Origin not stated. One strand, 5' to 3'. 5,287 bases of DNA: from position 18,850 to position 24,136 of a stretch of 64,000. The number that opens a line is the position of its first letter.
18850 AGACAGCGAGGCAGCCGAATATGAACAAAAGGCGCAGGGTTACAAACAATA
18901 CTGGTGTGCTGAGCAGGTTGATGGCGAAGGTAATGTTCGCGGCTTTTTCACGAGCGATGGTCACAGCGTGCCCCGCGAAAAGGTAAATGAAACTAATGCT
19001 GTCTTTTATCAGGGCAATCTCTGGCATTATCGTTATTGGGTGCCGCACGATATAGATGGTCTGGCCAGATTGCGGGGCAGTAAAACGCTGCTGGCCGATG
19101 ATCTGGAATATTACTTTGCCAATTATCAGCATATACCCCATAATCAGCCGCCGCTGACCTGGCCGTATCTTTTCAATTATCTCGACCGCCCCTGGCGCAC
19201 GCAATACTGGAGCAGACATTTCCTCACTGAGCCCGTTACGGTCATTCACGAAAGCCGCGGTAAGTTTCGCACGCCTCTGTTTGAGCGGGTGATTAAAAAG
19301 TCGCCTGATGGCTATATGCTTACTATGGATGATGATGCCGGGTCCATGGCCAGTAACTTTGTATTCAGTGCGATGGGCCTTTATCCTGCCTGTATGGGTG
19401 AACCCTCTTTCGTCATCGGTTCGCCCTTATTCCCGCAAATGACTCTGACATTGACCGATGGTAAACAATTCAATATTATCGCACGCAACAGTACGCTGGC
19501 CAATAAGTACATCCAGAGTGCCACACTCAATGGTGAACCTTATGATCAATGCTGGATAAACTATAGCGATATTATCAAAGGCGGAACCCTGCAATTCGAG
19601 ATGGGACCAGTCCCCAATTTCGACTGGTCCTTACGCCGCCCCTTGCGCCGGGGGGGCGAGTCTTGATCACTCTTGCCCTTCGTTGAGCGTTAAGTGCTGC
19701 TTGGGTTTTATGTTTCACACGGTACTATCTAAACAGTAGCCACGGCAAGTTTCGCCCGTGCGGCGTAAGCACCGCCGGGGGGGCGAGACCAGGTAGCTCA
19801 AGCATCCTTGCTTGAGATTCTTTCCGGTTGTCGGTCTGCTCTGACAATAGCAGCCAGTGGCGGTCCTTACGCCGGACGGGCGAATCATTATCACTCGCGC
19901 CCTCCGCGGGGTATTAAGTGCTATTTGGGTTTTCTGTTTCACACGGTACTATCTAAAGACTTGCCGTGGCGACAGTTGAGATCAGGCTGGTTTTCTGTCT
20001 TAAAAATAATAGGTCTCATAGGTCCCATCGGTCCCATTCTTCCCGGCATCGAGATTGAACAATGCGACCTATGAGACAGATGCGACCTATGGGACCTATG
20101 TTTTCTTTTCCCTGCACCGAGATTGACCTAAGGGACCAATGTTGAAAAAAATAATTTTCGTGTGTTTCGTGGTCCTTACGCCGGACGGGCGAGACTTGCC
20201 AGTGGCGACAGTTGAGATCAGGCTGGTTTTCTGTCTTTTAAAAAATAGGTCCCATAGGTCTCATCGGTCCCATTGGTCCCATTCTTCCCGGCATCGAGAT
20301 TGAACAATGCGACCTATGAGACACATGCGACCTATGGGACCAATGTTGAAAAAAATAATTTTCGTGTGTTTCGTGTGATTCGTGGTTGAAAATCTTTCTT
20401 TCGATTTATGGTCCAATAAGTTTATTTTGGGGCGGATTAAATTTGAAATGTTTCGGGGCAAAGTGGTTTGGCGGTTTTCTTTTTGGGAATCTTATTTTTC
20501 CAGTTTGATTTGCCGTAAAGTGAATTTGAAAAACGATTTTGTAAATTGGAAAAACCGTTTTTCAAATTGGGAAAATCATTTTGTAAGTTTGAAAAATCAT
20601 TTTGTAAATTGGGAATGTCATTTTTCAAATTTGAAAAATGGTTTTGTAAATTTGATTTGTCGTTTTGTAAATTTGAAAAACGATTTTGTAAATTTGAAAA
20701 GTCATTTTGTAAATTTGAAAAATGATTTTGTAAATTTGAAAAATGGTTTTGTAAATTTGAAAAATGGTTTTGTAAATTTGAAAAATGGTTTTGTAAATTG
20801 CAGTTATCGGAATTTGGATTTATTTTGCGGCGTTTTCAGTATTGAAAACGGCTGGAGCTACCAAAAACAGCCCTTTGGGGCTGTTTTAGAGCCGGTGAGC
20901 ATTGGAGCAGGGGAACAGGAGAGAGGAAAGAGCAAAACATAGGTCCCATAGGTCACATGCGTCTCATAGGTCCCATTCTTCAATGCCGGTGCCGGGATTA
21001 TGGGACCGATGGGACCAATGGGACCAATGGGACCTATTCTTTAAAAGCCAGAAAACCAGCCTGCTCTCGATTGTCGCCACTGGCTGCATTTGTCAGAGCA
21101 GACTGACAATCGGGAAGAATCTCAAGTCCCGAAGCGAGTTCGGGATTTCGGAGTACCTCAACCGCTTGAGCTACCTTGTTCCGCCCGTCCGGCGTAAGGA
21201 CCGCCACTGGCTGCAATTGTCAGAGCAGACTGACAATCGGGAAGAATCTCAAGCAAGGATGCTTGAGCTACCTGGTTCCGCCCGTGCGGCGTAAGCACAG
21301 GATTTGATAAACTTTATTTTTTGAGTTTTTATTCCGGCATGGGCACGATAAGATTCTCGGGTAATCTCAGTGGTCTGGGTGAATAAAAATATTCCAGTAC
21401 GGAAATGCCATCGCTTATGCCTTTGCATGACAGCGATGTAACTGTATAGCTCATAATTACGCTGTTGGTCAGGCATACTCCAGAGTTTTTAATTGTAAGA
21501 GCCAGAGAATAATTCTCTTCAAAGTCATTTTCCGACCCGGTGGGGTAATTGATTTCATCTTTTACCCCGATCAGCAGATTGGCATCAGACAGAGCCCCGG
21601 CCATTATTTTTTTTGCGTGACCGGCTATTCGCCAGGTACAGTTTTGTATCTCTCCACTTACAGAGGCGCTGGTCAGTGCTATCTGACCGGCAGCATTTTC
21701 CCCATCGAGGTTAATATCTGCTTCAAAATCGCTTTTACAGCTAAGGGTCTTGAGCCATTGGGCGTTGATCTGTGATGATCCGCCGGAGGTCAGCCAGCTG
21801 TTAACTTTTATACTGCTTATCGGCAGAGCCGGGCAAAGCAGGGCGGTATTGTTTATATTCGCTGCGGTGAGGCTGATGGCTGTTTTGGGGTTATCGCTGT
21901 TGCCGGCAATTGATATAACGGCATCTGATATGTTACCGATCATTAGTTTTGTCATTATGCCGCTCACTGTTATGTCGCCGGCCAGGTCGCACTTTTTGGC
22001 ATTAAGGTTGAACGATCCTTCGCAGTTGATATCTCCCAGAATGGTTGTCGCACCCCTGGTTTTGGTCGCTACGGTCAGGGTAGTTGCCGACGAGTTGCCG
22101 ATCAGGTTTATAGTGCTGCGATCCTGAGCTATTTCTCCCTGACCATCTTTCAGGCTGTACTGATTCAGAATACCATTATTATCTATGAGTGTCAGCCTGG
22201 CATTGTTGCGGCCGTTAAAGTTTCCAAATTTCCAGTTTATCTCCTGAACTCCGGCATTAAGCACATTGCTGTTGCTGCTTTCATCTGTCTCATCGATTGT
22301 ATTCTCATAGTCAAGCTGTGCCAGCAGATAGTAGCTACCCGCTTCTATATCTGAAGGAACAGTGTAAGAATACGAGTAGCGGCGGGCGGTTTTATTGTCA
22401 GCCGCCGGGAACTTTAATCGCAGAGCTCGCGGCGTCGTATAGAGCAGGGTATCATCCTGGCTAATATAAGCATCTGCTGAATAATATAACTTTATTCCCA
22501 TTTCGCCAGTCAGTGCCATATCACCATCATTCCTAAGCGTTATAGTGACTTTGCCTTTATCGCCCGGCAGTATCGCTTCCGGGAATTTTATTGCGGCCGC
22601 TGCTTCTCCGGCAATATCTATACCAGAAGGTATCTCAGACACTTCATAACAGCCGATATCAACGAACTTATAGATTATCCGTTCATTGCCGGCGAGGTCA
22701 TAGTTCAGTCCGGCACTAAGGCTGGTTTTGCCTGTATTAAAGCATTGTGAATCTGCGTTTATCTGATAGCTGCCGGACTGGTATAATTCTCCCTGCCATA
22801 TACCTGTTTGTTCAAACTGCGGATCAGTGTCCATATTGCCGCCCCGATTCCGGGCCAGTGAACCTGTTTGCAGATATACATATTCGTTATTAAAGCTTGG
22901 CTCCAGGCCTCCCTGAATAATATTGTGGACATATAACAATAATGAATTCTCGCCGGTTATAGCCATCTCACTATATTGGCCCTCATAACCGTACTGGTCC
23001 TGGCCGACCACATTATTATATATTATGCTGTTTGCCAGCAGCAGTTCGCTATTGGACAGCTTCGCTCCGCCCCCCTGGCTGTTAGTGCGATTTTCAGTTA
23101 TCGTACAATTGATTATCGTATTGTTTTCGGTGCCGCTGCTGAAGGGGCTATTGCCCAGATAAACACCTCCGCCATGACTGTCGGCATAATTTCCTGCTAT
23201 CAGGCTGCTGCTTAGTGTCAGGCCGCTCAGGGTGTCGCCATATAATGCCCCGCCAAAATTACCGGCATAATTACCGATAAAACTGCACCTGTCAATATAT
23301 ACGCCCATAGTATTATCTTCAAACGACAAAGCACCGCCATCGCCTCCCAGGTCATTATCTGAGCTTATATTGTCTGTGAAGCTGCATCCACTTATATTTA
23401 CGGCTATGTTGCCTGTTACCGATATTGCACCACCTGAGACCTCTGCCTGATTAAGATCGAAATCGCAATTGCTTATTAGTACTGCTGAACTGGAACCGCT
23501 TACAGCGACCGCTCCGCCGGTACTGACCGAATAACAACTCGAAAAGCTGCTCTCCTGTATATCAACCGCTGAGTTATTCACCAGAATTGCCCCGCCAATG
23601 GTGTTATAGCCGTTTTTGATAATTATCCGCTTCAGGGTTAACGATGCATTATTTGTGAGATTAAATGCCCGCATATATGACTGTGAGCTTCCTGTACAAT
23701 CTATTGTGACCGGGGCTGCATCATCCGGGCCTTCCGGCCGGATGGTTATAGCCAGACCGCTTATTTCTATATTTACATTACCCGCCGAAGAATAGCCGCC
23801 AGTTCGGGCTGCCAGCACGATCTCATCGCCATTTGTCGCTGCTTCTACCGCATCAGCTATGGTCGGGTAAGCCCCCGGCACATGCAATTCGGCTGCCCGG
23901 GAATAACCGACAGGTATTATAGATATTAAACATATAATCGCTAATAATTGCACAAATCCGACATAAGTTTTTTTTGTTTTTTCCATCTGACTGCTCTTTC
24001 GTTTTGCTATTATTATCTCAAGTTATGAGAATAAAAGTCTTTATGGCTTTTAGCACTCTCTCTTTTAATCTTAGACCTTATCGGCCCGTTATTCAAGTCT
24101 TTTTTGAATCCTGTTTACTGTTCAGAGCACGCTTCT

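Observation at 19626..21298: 1.66-kb gene-free foldback made of nested repeat modules between two convergent genes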

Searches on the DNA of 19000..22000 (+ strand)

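Call 4: search_rna_families(source=window, start=19000, end=22000, threshold=evalue, max_evalue=1, show_alignments=3)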
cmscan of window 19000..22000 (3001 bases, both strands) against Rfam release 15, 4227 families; matches with E-value up to 1: 6.
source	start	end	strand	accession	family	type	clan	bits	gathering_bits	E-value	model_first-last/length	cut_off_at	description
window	20254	20326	+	RF00857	mir-233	Gene; miRNA;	-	28.6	67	0.0094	1-78/78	no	mir-233 microRNA precursor family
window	20938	21029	+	RF03800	mir-4477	Gene; miRNA;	-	24.2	74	0.15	1-81/81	no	mir-4477 microRNA precursor family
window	20266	20343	+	RF03919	mir-1540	Gene; miRNA;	-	24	90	0.067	1-59/59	no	mir-1540 microRNA precursor family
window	20009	20081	+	RF00857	mir-233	Gene; miRNA;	-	22.7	67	0.35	1-78/78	no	mir-233 microRNA precursor family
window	20133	20175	+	RF01278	SNORD109A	Gene; snRNA; snoRNA; CD-box;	CL00069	20.7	35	0.59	1-67/67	no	Small nucleolar RNA SNORD109A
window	21598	21638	-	RF01100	PK-BYV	Cis-reg;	-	18.8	50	1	1-40/40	no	3'-terminal pseudoknot in BYV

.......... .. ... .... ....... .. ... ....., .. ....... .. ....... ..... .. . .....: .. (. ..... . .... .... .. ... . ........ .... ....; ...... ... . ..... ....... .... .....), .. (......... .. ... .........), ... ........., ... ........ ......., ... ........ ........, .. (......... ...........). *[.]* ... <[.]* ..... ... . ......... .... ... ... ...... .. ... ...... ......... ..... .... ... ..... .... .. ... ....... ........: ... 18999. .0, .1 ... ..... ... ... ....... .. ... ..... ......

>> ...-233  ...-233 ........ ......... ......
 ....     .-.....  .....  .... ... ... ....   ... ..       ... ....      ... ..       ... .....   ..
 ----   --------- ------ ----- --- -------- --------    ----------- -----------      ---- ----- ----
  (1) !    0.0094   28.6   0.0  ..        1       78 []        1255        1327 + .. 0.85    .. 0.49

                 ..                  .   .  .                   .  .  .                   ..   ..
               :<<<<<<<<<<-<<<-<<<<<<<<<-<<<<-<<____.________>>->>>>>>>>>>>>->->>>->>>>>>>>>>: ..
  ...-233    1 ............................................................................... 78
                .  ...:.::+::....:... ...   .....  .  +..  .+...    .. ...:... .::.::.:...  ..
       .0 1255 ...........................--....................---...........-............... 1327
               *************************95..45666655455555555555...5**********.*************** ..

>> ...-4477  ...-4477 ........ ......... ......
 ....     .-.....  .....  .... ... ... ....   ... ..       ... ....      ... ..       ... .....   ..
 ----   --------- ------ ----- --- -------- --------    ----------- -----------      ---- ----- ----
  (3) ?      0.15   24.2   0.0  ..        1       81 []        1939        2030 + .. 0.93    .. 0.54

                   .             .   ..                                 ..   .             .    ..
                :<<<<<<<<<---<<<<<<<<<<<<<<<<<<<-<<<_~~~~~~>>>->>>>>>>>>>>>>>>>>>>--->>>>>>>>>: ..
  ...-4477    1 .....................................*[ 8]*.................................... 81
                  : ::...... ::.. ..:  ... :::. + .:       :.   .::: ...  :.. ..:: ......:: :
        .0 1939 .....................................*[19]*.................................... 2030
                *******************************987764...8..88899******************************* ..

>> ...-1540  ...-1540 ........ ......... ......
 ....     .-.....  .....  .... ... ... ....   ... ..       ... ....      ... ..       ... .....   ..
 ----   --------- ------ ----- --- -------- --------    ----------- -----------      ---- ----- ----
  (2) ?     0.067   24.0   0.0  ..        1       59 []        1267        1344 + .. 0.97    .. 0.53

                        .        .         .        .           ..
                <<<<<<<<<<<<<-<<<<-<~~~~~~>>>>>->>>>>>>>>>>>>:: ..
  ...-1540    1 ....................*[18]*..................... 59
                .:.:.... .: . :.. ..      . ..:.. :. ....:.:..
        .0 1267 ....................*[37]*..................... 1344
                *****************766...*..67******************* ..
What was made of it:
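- On Described RNA families (Rfam 15): Only sub-threshold chance hits to miRNA models on the D hairpins (call 4).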

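Call 96: search_dna_similar(query=window:20380-20935:+, collection=plasmids, mode=distant, max_evalue=0.001, max_rows=15)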
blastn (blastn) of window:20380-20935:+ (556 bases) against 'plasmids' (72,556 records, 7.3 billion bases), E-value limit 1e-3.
No match.

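Call 97: search_dna_similar(query=window:19620-21300:+, collection=phages, mode=distant, max_evalue=0.001, max_rows=15)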
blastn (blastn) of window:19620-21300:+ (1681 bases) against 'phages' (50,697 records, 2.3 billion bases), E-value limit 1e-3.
No match.

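Call 98: search_dna_similar(query=window:19620-21300:+, collection=plasmids, mode=distant, max_evalue=0.001, max_rows=15)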
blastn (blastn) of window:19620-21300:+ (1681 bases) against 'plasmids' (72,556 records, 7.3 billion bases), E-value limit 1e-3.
No match.
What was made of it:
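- Closest known: Iteron arrays of plasmid origins and tandem-repeat partition centromeres. Different: No similarity to any plasmid or phage record (calls 96-98).
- No plasmid or phage relative was found (calls 96-98).
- Tried and rejected: No phage or plasmid BLAST match (calls 96-98).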

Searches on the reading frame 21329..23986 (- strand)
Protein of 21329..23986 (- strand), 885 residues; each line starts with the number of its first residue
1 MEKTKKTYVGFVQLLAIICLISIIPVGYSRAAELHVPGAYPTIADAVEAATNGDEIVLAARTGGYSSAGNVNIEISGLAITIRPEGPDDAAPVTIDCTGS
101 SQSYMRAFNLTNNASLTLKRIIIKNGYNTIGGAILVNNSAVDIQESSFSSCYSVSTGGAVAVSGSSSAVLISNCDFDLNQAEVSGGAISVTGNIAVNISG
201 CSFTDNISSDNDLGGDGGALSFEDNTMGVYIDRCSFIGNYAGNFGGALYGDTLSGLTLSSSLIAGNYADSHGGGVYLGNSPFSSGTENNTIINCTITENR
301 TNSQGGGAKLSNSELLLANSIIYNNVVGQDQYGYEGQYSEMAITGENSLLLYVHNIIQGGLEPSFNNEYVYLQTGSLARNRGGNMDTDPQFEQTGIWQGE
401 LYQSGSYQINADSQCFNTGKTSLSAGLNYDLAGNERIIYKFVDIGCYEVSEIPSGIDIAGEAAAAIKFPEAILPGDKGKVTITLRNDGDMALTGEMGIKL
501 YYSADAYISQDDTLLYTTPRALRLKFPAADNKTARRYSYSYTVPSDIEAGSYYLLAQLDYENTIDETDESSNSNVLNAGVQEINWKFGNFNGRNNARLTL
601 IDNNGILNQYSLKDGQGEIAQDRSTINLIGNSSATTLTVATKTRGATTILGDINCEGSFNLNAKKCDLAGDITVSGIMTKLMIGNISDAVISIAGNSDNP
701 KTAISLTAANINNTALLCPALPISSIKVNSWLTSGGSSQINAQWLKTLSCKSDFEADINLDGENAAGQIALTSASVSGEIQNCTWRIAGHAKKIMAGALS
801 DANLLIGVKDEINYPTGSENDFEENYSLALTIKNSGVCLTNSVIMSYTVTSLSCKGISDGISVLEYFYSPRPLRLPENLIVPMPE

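Call 13: search_protein_families(library=pfam, proteins=[window:21329-23986:-])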
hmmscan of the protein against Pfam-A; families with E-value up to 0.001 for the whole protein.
window:21329-23986:- (885 aa): 2 families
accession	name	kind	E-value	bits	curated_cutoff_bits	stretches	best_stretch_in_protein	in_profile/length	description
PF07705.17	CARDB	-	2.1e-08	34.7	22.7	1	469-573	12-98/101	CARDB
PF02415.23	Chlam_PMP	-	0.00085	19.8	20.6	0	234-250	2-18/19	Chlamydia polymorphic membrane protein (Chlamydia_PMP) repeat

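Call 15: find_encoding_contigs(protein=window:21329-23986:-, flank=10000, max_places=10)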
Protein window:21329-23986:- (885 aa): no gene with exactly this product is on record in the collection.

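Call 75: list_cluster_members(proteins=[window:21329-23986:-, window:24832-25704:+, window:25993-27702:+, window:24413-24835:+])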
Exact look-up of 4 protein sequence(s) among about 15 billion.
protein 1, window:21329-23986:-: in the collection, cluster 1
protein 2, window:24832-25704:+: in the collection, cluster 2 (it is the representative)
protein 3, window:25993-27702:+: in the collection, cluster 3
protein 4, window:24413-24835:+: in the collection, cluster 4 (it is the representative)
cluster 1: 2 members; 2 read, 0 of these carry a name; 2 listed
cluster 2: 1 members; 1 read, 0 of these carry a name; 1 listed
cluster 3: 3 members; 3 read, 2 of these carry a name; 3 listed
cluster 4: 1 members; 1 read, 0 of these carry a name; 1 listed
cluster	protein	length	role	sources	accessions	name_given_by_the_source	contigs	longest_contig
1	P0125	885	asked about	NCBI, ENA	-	-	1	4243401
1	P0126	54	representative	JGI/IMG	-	-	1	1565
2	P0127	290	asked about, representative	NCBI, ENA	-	-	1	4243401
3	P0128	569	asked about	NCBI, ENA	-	-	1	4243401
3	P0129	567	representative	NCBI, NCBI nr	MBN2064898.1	MAG: S1 RNA-binding domain-containing protein [Sedimentisphaerales bacterium] | S1 RNA-binding domain-containing protein [Sedimentisphaerales bacterium]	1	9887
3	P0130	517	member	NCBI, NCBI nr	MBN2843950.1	MAG: S1 RNA-binding domain-containing protein, partial [Sedimentisphaerales bacterium] | S1 RNA-binding domain-containing protein [Sedimentisphaerales bacterium]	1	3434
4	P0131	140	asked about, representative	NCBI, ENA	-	-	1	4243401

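Call 76: find_encoding_contigs(protein=P0129, flank=10000, max_places=3)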
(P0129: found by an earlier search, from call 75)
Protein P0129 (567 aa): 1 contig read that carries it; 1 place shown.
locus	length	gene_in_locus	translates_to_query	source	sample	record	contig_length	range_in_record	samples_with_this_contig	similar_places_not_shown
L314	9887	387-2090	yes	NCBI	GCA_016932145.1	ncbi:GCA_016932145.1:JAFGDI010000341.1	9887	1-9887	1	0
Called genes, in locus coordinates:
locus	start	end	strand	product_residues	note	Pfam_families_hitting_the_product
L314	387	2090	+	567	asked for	PF13509:S1_2 (faint), PF24685:OB_RRP5_4th (faint), PF17092:PCB_OB (faint), PF00575:S1, PF21710:Spt6_S1 (faint), PF23459:S1_RRP5 (weak), PF00575:S1, PF23459:S1_RRP5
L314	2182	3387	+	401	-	PF00365:PFK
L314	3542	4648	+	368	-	PF00953:Glycos_transf_4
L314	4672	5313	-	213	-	PF21948:LplA-B_cat, PF03099:BPL_LplA_LipB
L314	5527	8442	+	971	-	PF00133:tRNA-synt_1, PF09334:tRNA-synt_1g, PF13603:tRNA-synt_1_2 (faint), PF08264:Anticodon_1, PF10458:Val_tRNA-synt_C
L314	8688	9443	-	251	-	PF01242:PTPS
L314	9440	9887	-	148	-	PF01558:POR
